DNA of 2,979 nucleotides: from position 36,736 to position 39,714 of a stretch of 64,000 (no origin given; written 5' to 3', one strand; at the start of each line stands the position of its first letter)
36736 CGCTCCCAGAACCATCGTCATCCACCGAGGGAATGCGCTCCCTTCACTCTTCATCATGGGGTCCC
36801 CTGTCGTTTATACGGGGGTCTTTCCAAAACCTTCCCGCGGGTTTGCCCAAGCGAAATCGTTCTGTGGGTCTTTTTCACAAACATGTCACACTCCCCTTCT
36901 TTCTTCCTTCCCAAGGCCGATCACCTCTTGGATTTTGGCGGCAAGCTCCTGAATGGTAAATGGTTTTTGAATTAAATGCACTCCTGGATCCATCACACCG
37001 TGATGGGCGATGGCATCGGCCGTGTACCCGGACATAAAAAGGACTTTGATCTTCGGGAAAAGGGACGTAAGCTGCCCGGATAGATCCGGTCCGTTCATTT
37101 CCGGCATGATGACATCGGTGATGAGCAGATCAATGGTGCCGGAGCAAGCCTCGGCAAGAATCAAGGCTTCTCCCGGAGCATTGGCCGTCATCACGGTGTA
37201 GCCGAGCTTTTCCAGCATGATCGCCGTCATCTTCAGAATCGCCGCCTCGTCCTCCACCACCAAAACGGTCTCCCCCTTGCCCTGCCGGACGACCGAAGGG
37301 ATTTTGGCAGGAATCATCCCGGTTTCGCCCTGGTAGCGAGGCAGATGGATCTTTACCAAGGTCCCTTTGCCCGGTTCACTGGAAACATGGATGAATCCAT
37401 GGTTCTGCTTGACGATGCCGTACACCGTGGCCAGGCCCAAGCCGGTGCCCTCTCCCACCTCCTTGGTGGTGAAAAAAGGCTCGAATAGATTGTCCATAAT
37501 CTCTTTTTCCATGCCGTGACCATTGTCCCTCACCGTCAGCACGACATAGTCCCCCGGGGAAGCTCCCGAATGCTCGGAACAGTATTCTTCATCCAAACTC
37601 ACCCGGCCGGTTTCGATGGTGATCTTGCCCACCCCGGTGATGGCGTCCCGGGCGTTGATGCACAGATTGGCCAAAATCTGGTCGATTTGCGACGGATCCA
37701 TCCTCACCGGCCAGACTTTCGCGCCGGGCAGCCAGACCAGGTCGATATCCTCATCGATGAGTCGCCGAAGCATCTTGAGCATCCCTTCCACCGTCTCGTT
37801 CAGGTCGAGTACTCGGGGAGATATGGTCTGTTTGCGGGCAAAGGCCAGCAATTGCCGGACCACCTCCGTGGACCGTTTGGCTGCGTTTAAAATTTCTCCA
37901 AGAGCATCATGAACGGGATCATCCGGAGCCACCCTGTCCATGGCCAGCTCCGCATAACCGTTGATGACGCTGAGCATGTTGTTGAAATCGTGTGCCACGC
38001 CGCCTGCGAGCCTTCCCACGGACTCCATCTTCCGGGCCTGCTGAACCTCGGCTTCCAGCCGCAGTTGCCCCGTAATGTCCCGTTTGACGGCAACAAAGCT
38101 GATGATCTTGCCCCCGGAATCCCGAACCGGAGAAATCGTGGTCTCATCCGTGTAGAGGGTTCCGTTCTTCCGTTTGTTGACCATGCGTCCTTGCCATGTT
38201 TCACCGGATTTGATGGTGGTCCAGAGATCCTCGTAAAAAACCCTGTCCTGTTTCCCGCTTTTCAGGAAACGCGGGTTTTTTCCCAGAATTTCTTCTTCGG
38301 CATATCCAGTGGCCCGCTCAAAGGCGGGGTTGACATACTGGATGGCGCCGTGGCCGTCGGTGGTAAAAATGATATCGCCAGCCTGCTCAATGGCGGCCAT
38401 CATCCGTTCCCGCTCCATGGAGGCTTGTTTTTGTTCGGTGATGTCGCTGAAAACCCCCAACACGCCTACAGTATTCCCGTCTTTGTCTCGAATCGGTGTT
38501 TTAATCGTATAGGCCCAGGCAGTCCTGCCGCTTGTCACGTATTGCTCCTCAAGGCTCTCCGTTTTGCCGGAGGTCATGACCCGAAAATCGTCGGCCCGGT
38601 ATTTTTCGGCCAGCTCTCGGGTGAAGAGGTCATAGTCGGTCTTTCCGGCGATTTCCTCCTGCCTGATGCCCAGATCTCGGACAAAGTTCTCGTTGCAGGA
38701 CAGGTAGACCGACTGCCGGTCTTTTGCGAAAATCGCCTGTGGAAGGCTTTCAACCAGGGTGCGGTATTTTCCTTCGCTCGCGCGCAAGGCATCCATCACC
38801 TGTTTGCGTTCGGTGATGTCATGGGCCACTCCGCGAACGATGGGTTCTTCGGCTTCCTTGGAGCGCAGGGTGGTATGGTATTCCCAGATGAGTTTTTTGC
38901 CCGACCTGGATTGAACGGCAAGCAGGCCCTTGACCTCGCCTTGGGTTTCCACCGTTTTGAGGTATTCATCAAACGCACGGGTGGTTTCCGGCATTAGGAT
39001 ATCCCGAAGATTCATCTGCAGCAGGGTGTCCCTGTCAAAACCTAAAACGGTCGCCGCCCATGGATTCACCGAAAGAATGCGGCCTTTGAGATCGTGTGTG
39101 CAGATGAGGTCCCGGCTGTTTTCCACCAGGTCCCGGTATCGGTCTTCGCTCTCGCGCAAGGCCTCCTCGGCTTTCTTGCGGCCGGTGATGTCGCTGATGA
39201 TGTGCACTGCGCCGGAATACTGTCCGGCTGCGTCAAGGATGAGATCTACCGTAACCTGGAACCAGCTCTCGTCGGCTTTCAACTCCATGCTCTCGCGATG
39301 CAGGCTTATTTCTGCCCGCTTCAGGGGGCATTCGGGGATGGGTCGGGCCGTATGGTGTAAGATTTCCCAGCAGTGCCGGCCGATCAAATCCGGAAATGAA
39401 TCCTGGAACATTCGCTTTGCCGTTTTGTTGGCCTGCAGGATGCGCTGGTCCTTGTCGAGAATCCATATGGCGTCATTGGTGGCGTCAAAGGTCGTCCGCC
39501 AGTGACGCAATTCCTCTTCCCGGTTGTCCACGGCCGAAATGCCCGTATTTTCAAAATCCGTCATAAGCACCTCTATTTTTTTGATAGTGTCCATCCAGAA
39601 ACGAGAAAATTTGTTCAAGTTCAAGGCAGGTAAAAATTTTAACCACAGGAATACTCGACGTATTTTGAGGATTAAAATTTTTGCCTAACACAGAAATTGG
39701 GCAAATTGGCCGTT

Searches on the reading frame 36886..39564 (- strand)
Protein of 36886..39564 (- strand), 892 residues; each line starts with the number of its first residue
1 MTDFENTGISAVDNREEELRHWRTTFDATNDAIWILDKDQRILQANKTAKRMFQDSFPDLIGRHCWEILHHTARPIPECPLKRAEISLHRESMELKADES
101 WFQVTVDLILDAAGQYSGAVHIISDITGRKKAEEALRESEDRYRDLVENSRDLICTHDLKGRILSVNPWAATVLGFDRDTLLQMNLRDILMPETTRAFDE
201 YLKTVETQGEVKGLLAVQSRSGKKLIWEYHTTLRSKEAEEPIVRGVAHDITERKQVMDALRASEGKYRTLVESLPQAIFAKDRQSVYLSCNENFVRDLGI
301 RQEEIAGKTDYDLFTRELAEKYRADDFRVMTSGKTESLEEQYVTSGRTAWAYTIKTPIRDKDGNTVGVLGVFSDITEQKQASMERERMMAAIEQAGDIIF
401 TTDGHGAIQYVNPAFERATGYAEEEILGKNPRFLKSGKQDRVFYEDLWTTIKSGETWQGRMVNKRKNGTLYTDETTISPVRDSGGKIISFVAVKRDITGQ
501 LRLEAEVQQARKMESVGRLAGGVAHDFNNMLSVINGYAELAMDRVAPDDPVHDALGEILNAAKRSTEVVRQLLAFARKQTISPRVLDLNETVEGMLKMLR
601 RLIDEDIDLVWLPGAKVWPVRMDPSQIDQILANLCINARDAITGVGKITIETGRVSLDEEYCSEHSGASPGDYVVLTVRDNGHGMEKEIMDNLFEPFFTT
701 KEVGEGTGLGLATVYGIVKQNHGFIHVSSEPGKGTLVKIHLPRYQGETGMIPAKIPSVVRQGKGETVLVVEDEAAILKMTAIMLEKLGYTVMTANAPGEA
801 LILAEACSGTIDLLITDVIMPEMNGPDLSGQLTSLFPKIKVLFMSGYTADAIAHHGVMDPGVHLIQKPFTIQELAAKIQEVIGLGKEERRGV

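Call 15: find_encoding_contigs(protein=window:36886-39564:-, flank=10000, max_places=6)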
Protein window:36886-39564:- (892 aa): no gene with exactly this product is on record in the collection.

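Call 16: search_protein_families(library=pfam, proteins=[window:36886-39564:-])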
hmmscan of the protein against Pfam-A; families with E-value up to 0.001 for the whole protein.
window:36886-39564:- (892 aa): 12 families
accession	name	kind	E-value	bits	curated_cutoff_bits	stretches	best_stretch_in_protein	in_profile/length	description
PF08448.16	PAS_4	-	7.9e-58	193.9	23.1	4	271-379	1-109/110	PAS fold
PF00989.32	PAS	-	1e-54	183.8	22.6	4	387-497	2-113/113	PAS fold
PF13426.13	PAS_9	-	5.8e-52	174.7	27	4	397-498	2-102/103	PAS domain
PF13188.13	PAS_8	-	1.2e-29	101.6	21.8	3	22-69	3-47/65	PAS domain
PF02518.31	HATPase_c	-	5.4e-22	78.8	26.4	1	623-743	2-109/111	Histidine kinase-, DNA gyrase B-, and HSP90-like ATPase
PF00072.30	Response_reg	-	5.1e-18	65.7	30.2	1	767-879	1-111/111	Response regulator receiver domain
PF08447.18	PAS_3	-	1.1e-16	61.2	25.6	1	410-493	3-88/89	PAS fold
PF00512.31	HisKA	-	3.8e-09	36.9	26.9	1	517-579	3-64/66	His Kinase A (phospho-acceptor) domain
PF13596.12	PAS_10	-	1.4e-06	29.3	22.1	0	27-127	6-106/106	PAS domain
PF24820.1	Diguanyl_cycl_sensor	-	7.3e-05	23.1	28.1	0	156-204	11-59/109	Diguanylate cyclase-like sensor domain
PF12860.13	PAS_7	-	0.00075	20.1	27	0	29-134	4-115/115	PAS fold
PF18095.7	PAS_12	-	0.00088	19.3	22.6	0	148-232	54-136/153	UPF0242 C-terminal PAS-like domain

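Call 39: find_homologous_proteins(query=window:36886-39564:-, max_evalue=1e-50)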
Query window:36886-39564:- (892 aa): 5085 proteins with E <= 1e-50 among 8000 candidates; the best 120 are listed.
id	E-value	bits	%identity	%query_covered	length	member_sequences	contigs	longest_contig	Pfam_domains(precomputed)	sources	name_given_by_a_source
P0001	0.0e+0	2013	100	100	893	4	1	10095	PF13596.13,PF08447.19,PF13426.14,PF13188.14,PF08448.17,PF02518.32,PF00512.32,PF00989.32,PF00072.31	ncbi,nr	ncbi:MAG: PAS domain S-box protein [Proteobacteria bacterium]|nr:PAS domain S-box protein [Pseudomon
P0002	0.0e+0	1839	91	100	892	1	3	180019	PF13596.13,PF08447.19,PF13426.14,PF13188.14,PF24820.2,PF08448.17,PF02518.32,PF00512.32,PF00989.32,PF00072.31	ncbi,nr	ncbi:MAG: PAS domain S-box protein [Proteobacteria bacterium]|nr:PAS domain S-box protein [Pseudomon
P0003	1.1e-263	896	48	95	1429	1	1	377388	PF08447.19,PF13426.14,PF13188.14,PF12860.14,PF08448.17,PF02518.32,PF00512.32,PF00989.32,PF00072.31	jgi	-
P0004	1.1e-263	896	55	85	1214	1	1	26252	PF08447.19,PF13426.14,PF13188.14,PF18095.8,PF08448.17,PF02518.32,PF00512.32,PF00989.32,PF00072.31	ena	-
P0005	2.5e-261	888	49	98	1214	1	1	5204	PF08447.19,PF13426.14,PF13188.14,PF08448.17,PF02518.32,PF00512.32,PF00989.32,PF00072.31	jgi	jgi:PAS domain S-box-containing protein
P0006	7.6e-259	880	47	88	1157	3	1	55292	PF08447.19,PF13426.14,PF13188.14,PF18095.8,PF08448.17,PF02518.32,PF00512.32,PF00989.32,PF00072.31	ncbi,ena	-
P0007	2.3e-256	872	47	98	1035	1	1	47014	PF08447.19,PF13426.14,PF13188.14,PF08448.17,PF02518.32,PF00512.32,PF00989.32,PF00072.31,PF14598.13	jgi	-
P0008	1.9e-255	869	48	97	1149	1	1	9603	PF08447.19,PF13426.14,PF13188.14,PF08448.17,PF02518.32,PF00512.32,PF00989.32,PF00072.31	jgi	jgi:PAS domain S-box-containing protein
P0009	7.2e-253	860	49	86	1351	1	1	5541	PF08447.19,PF13426.14,PF13188.14,PF08448.17,PF02518.32,PF00512.32,PF00989.32,PF00072.31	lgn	-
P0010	1.9e-251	855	41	98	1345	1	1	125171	PF08447.19,PF13426.14,PF13188.14,PF12860.14,PF24820.2,PF08448.17,PF02518.32,PF00512.32,PF00989.32,PF00072.31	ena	-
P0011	2.1e-248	845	34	97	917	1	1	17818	PF13596.13,PF08447.19,PF13426.14,PF13188.14,PF02743.25,PF08348.19,PF08448.17,PF02518.32,PF00512.32,PF00989.32,PF00072.31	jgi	jgi:PAS domain S-box-containing protein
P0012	1.7e-247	842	41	98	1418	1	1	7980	PF08447.19,PF13426.14,PF13188.14,PF12860.14,PF24820.2,PF08448.17,PF02518.32,PF00512.32,PF00989.32,PF00072.31,PF14598.13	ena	-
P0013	3.8e-246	838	52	85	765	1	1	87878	PF08447.19,PF13426.14,PF13188.14,PF12860.14,PF08448.17,PF02518.32,PF00512.32,PF00989.32,PF00072.31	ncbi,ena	-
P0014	4.8e-246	837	47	97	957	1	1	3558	PF08447.19,PF13426.14,PF13188.14,PF08448.17,PF02518.32,PF00512.32,PF00989.32,PF00072.31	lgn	-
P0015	1.8e-245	835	44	85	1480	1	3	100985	PF08447.19,PF13426.14,PF13188.14,PF12860.14,PF02743.25,PF08448.17,PF02518.32,PF00512.32,PF00989.32,PF00072.31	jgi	jgi:PAS domain S-box-containing protein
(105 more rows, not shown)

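Call 40: find_encoding_contigs(protein=P0002, flank=6000, max_places=3)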
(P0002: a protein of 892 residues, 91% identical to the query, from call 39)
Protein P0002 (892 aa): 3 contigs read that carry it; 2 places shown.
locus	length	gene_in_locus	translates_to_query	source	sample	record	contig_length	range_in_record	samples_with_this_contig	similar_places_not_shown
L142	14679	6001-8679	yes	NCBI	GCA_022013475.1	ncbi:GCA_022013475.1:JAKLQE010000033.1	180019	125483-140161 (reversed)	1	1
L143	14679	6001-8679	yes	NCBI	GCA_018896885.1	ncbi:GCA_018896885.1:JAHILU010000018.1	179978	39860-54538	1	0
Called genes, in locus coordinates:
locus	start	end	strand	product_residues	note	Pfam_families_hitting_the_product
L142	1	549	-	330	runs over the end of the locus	PF01144:CoA_trans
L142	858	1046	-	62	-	-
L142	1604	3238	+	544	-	PF02310:B12-binding, PF04055:Radical_SAM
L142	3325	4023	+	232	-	PF00753:Lactamase_B, PF23023:Anti-Pycsar_Apyc1 (weak)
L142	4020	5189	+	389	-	-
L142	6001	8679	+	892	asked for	PF08448:PAS_4, PF13426:PAS_9, PF00989:PAS, PF13426:PAS_9, PF00989:PAS, PF08448:PAS_4, PF13426:PAS_9, PF00989:PAS, +12 more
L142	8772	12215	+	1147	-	PF00989:PAS, PF08448:PAS_4, PF13426:PAS_9, PF13185:GAF_2, PF00989:PAS, PF08448:PAS_4, PF13426:PAS_9, PF02518:HATPase_c, +6 more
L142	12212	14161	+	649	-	PF00989:PAS, PF08448:PAS_4 (faint), PF13426:PAS_9 (weak), PF08447:PAS_3, PF00512:HisKA, PF02518:HATPase_c, PF00072:Response_reg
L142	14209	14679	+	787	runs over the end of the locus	PF08448:PAS_4, PF00989:PAS, PF08448:PAS_4, PF13426:PAS_9 (weak), PF08447:PAS_3, PF00512:HisKA (weak), PF02518:HATPase_c, PF00072:Response_reg, +1 more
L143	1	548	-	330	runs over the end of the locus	PF01144:CoA_trans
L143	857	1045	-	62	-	-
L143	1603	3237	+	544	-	PF02310:B12-binding, PF04055:Radical_SAM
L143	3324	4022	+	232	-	PF00753:Lactamase_B, PF23023:Anti-Pycsar_Apyc1 (weak)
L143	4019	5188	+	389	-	-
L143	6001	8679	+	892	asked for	PF08448:PAS_4, PF13426:PAS_9, PF00989:PAS, PF13426:PAS_9, PF00989:PAS, PF08448:PAS_4, PF13426:PAS_9, PF00989:PAS, +12 more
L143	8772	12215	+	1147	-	PF00989:PAS, PF08448:PAS_4, PF13426:PAS_9, PF13185:GAF_2, PF00989:PAS, PF08448:PAS_4, PF13426:PAS_9, PF02518:HATPase_c, +6 more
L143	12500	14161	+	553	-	PF13426:PAS_9 (faint), PF08447:PAS_3, PF00512:HisKA, PF02518:HATPase_c, PF00072:Response_reg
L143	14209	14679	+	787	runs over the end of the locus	PF08448:PAS_4, PF00989:PAS, PF08448:PAS_4, PF13426:PAS_9 (weak), PF08447:PAS_3, PF00512:HisKA (weak), PF02518:HATPase_c, PF00072:Response_reg, +1 more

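Call 41: find_encoding_contigs(protein=P0001, flank=3000, max_places=2)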
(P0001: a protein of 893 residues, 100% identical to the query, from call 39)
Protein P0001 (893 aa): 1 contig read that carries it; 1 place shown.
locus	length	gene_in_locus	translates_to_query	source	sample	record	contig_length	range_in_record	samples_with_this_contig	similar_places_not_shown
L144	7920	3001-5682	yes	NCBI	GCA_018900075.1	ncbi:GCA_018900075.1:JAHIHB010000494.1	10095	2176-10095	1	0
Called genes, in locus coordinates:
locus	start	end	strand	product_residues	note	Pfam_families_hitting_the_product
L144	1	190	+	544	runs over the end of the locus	PF02310:B12-binding, PF04055:Radical_SAM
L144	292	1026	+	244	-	PF00753:Lactamase_B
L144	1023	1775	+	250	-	PF13517:FG-GAP_3 (weak), PF01839:FG-GAP (faint), PF13517:FG-GAP_3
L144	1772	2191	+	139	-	-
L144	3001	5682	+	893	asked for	PF00989:PAS, PF08448:PAS_4, PF13426:PAS_9, PF00989:PAS, PF13426:PAS_9, PF00989:PAS, PF08448:PAS_4, PF13426:PAS_9, +11 more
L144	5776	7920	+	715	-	PF02743:dCache_1 (faint), PF00989:PAS, PF08448:PAS_4, PF13426:PAS_9, PF01590:GAF (weak), PF13185:GAF_2, PF00989:PAS (weak), PF13426:PAS_9 (weak), +2 more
